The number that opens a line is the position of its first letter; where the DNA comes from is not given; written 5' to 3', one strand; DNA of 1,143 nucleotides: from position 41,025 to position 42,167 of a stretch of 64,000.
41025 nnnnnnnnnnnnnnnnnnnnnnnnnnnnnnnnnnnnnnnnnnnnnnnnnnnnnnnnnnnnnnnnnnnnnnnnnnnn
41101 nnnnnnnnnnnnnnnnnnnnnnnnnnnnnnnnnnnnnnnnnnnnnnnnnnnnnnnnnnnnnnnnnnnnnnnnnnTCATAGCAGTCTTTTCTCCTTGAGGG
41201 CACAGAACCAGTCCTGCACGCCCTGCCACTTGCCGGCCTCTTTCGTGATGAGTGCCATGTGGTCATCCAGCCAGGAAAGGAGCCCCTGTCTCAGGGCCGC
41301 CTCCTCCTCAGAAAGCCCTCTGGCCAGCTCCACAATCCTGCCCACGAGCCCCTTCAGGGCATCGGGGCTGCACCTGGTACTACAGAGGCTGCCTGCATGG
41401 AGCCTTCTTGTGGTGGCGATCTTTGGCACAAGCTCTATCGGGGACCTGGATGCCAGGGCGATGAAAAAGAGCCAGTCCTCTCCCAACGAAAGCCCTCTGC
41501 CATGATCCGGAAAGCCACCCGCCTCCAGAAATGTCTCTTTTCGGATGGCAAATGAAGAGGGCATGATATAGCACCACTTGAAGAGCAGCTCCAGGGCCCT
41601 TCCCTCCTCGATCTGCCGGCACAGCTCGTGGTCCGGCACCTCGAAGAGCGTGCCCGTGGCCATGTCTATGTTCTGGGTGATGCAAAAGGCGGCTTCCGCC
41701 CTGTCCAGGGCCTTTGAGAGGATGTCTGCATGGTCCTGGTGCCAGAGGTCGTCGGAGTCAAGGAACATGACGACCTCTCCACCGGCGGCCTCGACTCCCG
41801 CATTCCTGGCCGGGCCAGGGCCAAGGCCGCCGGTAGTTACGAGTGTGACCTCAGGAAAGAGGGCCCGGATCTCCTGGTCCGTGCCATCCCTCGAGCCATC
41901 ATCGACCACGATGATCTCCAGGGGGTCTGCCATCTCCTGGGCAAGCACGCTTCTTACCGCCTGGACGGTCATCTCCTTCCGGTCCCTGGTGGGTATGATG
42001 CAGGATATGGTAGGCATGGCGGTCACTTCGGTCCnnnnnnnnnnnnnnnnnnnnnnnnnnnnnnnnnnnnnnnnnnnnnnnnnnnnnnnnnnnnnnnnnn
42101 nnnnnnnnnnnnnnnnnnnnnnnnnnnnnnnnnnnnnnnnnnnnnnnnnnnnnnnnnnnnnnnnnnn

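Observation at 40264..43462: Tightly coupled four-gene operon (RibD_C reductase, PP-loop ATPase, GT2 glycosyltransferase, FolE2/MptA GTP cyclohydrolase): candidate pathway for an undescribed GTP-derived glycoconjugate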

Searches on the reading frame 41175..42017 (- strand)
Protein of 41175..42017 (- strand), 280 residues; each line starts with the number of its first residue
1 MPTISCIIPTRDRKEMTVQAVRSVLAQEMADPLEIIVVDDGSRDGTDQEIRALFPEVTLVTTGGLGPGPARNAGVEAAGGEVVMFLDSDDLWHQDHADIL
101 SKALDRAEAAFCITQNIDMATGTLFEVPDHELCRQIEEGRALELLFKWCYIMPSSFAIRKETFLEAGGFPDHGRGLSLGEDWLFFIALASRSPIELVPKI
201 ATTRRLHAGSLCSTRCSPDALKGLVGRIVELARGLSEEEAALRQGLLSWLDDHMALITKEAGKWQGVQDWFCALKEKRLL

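Call 3: search_protein_families(library=pfam, proteins=[window:41175-42017:-], max_evalue=0.01)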
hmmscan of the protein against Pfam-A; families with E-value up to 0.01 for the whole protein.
window:41175-42017:- (280 aa): 3 families
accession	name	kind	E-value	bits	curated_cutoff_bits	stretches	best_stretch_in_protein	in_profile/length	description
PF00535.33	Glycos_transf_2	-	2.4e-26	93.1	23.3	1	5-163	1-164/168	Glycosyl transferase family 2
PF10111.15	Glyco_tranf_2_2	-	3.4e-16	60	27.3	1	5-212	1-223/276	Glycosyltransferase like family 2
PF13641.12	Glyco_tranf_2_3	-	5.3e-09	36.9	27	1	2-120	1-126/230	Glycosyltransferase like family 2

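Call 4: search_protein_families(library=ncbifam, proteins=[window:41175-42017:-], max_evalue=0.01)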
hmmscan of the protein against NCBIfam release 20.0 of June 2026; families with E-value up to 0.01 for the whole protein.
window:41175-42017:- (280 aa): 21 families
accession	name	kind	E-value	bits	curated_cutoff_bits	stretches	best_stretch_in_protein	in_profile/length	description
NF041875.1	EPS_EpsD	equivalog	2.2e-17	63.5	370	1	4-170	1-174/325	exopolysaccharide biosynthesis glycosyltransferase EpsD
TIGR03965.1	mycofact_glyco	equivalog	5.9e-16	58.4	280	1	2-181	74-256/467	mycofactocin biosynthesis glycosyltransferase MftF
NF050050.1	ProtGlycPglI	equivalog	1.1e-14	54.5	500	1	1-103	1-107/306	GalNAc(5)-diNAcBac-PP-undecaprenol beta-1,3-glucosyltransferase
TIGR04283.1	glyco_like_mftF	equivalog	1e-13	51.4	182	1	4-204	1-187/221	TIGR04283 family arsenosugar biosynthesis glycosyltransferase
NF047683.1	TeichurnBiosyTuaG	equivalog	2.8e-13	50.1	400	1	2-115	6-122/252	teichuronic acid biosynthesis protein TuaG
NF007482.0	PRK10073.1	equivalog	5.1e-12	45.4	423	1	2-94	6-100/334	glycosyltransferase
TIGR03469.1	HpnB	hypoth_equivalog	3.7e-09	36.1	379.25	1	2-53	44-95/386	hopene-associated glycosyltransferase HpnB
TIGR04009.1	wcaE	equivalog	6.8e-09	35.4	369.2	1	18-114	17-117/248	colanic acid biosynthesis glycosyltransferase WcaE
TIGR03937.1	PgaC_IcaA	equivalog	1.1e-08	34.5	422.3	1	2-116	45-162/407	poly-beta-1,6-N-acetyl-D-glucosamine synthase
NF041394.1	GtaseAglG_Halo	equivalog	1.2e-07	31.3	440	1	10-109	11-112/304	glucosyl-dolichyl phosphate glucuronosyltransferase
NF038299.1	EPS_HpsN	equivalog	3.4e-07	29.5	425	1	2-95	1-97/317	hormogonium polysaccharide biosynthesis glycosyltransferase HpsN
NF010496.0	PRK13915.1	equivalog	6.3e-07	28.8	262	1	3-89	32-126/307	glucosyl-3-phosphoglycerate synthase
NF007453.0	PRK10018.1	equivalog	1.1e-06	28.6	382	1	2-101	6-108/280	colanic acid biosynthesis glycosyltransferase WcaA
TIGR04017.1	WcaA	equivalog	1.8e-06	27.8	495.75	1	2-105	5-111/279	colanic acid biosynthesis glycosyltransferase WcaA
TIGR04182.1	glyco_TIGR04182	equivalog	2.8e-06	27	325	1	5-117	3-110/293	S-layer glycoprotein N-glycosyltransferase AglJ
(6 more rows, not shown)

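Call 38: search_solved_structures(query=window:41175-42017:-, max_evalue=0.00001)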
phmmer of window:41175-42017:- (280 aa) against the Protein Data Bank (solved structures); distinct sequences matched with E-value up to 0.00001: 13.
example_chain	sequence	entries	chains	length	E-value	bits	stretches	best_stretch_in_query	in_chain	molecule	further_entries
9jma_A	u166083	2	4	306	7e-15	58.3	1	4-202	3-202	GalNAc(5)-diNAcBac-PP-undecaprenol beta-1,3-glucosyltransferase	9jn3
2z87_A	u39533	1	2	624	8.9e-12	48.1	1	2-113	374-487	Chondroitin synthase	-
2z86_A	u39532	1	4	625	9e-12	48.1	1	2-113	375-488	Chondroitin synthase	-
3bcv_A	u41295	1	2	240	5.9e-10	42.2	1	2-120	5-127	Putative glycosyltransferase protein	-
6p61_A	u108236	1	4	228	2.1e-08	37.1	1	2-105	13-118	Glycosyltransferase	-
5tze_C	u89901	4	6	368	1.4e-07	34.4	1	4-95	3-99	Glycosyl transferase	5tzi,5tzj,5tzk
5hea_A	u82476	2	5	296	1.5e-07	34.3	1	4-104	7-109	Putative glycosyltransferase (GalT1)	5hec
5tz8_A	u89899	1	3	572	2.9e-07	33.4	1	4-95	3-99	Glycosyl transferase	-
6yv7_B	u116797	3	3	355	2e-06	30.6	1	2-99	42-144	Glycosyl transferase, family 2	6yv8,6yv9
6yv7_A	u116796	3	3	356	2e-06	30.6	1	2-99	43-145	Glycosyl transferase, family 2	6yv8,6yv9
9omj_A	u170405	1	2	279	8.7e-06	28.5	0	4-108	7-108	Glycosyltransferase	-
9omm_A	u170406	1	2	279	8.9e-06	28.5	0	4-108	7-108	Glycosyltransferase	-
9omh_A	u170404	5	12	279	8.9e-06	28.5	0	4-108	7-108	Glycosyltransferase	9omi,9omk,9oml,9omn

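Call 57: search_protein_families(library=padloc, proteins=[window:41175-42017:-], max_evalue=0.01)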
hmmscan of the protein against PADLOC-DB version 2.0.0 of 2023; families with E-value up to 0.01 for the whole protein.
window:41175-42017:- (280 aa): 0 families

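Call 67: find_homologous_proteins(query=window:41175-42017:-)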
Query window:41175-42017:- (280 aa): 3855 proteins with E <= 0.001 among 8000 candidates; the best 120 are listed.
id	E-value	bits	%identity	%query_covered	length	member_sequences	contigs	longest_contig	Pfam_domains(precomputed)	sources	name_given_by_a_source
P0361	2.9e-185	632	100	100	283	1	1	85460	PF10111.15,PF13641.13,PF00535.33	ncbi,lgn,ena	-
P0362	2.8e-153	527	81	100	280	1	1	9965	PF10111.15,PF13641.13,PF00535.33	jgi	jgi:glycosyltransferase involved in cell wall biosynthesis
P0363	3.0e-89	317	56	99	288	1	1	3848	PF10111.15,PF13641.13,PF00535.33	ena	-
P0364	1.5e-85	305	55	94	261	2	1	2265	PF10111.15,PF00535.33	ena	-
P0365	7.9e-65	237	45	99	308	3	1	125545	PF10111.15,PF13641.13,PF00535.33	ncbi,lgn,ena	-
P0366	5.0e-64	234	44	100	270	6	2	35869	PF10111.15,PF13641.13,PF00535.33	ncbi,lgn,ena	-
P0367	1.7e-62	229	44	99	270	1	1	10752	PF10111.15,PF13641.13,PF00535.33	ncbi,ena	-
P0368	6.9e-62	227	44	99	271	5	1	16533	PF10111.15,PF13641.13,PF00535.33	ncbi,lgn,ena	-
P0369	4.0e-60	222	45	99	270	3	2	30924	PF10111.15,PF00535.33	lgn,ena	-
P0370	2.7e-59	219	43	100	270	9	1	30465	PF10111.15,PF13641.13,PF00535.33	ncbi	-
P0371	3.7e-59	218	42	99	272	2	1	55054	PF10111.15,PF13641.13,PF00535.33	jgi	jgi:glycosyltransferase involved in cell wall biosynthesis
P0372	1.0e-58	217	43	99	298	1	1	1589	PF10111.15,PF13641.13,PF00535.33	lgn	-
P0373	2.6e-58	216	43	99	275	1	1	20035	PF10111.15,PF13641.13,PF00535.33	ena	-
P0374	2.5e-57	212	43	99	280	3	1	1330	PF10111.15,PF00535.33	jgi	jgi:glycosyltransferase involved in cell wall biosynthesis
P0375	5.7e-57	211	45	99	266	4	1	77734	PF10111.15,PF13641.13,PF00535.33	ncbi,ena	ncbi:MAG: glycosyltransferase family A protein [Desulfurivibrionaceae bacterium]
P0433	2.0e-51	193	39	98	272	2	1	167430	PF10111.15,PF00535.33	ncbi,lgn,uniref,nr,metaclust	ncbi:glycosyltransferase family 2 protein [Desulforegula conservatrix]|uniref:glycosyltransferase fa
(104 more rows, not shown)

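Call 68: find_encoding_contigs(protein=P0433, flank=8000, max_places=1)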
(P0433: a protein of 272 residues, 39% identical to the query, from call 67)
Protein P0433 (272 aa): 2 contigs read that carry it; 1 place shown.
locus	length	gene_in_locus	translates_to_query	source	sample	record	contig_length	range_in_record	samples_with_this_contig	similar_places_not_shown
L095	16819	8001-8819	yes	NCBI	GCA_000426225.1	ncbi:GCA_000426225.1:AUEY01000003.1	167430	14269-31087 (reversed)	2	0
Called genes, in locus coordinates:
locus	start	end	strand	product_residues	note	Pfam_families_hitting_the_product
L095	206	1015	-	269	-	-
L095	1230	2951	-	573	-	PF00672:HAMP (weak), PF00015:MCPsignal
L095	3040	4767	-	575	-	-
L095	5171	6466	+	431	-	-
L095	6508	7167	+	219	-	PF01872:RibD_C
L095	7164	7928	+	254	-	-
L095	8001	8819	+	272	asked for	PF00535:Glycos_transf_2, PF10111:Glyco_tranf_2_2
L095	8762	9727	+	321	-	PF02649:GCHY-1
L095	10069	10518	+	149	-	-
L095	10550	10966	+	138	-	PF04463:2-thiour_desulf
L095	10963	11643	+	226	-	PF01161:PBP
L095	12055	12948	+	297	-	PF00753:Lactamase_B, PF19583:ODP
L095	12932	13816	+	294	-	PF00512:HisKA, PF02518:HATPase_c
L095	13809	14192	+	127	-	PF00072:Response_reg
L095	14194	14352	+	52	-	-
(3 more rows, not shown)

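Call 74: predict_structure(alignment_id=A5)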
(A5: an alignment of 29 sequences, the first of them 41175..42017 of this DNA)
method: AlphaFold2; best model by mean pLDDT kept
length: 280 residues; sequences in the alignment: 29
mean_pLDDT: 93.2   pTM: 0.90
mean pLDDT of the five models: 93.2, 93.0, 92.9, 92.5, 92.5
residues with pLDDT >= 90: 235; 70-90: 39; 50-70: 6; < 50: 0
segments of 3 or more residues with pLDDT < 50: none
pLDDT, mean of each block of 10 residues (from residue 1): 94 96 94 96 97 98 92 98 96 96 96 94 94 95 91 90 95 72 95 95 87 81 94 96 97 97 91 92
secondary structure, 60 per line:
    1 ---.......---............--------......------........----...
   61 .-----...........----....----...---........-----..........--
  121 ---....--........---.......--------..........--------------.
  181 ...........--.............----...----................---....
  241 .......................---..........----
elements in order: E4-10 H14-25 E34-39 H46-53 E58-61 H67-77 E82-85 E90-92 H96-103 E109-118 E124-127 H130-137 H141-147 E156-159 H160-165 H180-191 E194-206 H218-233 H237-263 H267-276

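Call 77: fold_search(model_id=the predicted structure, library=pdb)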
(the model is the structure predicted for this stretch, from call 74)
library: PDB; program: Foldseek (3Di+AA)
matches with E <= 10: 1425; with E <= 0.001: 392
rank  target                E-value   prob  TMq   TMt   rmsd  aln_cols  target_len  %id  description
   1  2z86_D                1.2e-15  1.00  0.67  0.33   3.0       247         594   22  Crystal structure of chondroitin polymerase from Escherichia coli strain K4 (K4CP) complexed with UDP-GlcUA and UDP (released 2008-09-16)
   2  5hea_A                3.5e-15  1.00  0.61  0.62   9.3       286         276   19  CgT structure in hexamer (released 2016-08-31)
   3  2z86_A                3.8e-15  1.00  0.67  0.34   3.6       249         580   22  Crystal structure of chondroitin polymerase from Escherichia coli strain K4 (K4CP) complexed with UDP-GlcUA and UDP (released 2008-09-16)
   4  6p61_C                6.1e-15  1.00  0.59  0.85   2.9       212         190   22  Structure of a Glycosyltransferase from Leptospira borgpetersenii serovar Hardjo-bovis (strain JB197) (released 2019-07-10)
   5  6p61_B                7.8e-15  1.00  0.61  0.88   2.4       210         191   21  Structure of a Glycosyltransferase from Leptospira borgpetersenii serovar Hardjo-bovis (strain JB197) (released 2019-07-10)
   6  9oml_B                1.7e-14  1.00  0.65  0.66   7.9       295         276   19  WrtF fucosyltransferase - acetylated trisaccharide acceptor (released 2025-10-29)
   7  9jn3_A                1.8e-14  1.00  0.67  0.64   4.9       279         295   25  Crystal structure of AvpGT in complex with Ara-A (released 2025-01-29)
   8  9jma_A                2.2e-14  1.00  0.68  0.63   4.6       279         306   24  Crystal structure of glycosyltransferase AvpGT (released 2025-01-29)
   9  2z86_B                2.5e-14  1.00  0.68  0.33   3.3       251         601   22  Crystal structure of chondroitin polymerase from Escherichia coli strain K4 (K4CP) complexed with UDP-GlcUA and UDP (released 2008-09-16)
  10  9jn3_B                2.6e-14  1.00  0.65  0.61   4.9       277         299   24  Crystal structure of AvpGT in complex with Ara-A (released 2025-01-29)
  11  2z87_B                2.8e-14  1.00  0.64  0.32   4.4       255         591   22  Crystal structure of chondroitin polymerase from Escherichia coli strain K4 (K4CP) complexed with UDP-GalNAc and UDP (released 2008-09-16)
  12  1qg8                  3.1e-14  1.00  0.60  0.69   6.7       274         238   15  NATIVE (MAGNESIUM-CONTAINING) SPSA FROM BACILLUS SUBTILIS (released 2000-04-21)
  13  9omk_B                4.0e-14  1.00  0.63  0.69   8.4       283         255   19  WrtF fucosyltransferase - trisaccharide acceptor (released 2025-10-29)
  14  1h7q                  4.0e-14  1.00  0.60  0.69   6.8       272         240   15  dTDP-MANGANESE COMPLEX OF SPSA FROM BACILLUS SUBTILIS (released 2001-12-13)
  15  1h7l                  4.3e-14  1.00  0.60  0.69   6.7       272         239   15  dTDP-MAGNESIUM COMPLEX OF SPSA FROM BACILLUS SUBTILIS (released 2001-12-13)
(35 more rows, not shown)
